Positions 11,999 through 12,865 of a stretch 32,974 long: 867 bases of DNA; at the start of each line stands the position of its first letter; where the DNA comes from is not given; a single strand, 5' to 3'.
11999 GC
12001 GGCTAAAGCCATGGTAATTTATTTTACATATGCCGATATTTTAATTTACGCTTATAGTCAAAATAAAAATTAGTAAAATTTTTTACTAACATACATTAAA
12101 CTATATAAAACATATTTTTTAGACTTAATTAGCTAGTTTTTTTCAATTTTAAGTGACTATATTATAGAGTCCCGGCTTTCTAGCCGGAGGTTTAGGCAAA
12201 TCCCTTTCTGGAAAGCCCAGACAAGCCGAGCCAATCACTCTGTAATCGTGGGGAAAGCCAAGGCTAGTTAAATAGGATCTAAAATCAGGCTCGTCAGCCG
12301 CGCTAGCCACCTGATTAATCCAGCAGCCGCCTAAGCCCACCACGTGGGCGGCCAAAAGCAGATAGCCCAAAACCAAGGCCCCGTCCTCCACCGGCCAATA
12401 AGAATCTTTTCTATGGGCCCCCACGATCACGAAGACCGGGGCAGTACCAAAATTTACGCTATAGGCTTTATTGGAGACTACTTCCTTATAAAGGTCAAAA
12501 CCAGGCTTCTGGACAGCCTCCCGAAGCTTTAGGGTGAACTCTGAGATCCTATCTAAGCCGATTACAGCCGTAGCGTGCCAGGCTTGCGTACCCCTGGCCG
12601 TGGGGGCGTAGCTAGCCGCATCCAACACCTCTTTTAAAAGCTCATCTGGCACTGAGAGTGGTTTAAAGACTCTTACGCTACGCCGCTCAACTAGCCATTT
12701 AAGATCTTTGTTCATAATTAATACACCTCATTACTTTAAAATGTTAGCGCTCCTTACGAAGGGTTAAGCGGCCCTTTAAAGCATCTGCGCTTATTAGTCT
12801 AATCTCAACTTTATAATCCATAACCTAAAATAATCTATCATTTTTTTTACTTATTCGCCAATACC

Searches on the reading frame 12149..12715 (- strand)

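Call 19: search_protein_families(library=pfam, proteins=[window:12149-12715:-], max_evalue=0.001)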
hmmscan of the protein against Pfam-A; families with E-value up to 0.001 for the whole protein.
window:12149-12715:- (188 aa): 1 family
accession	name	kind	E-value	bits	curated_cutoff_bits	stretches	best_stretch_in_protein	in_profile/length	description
PF00881.29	Nitroreductase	-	1.2e-22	81.3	23.5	1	9-167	2-166/167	Nitroreductase family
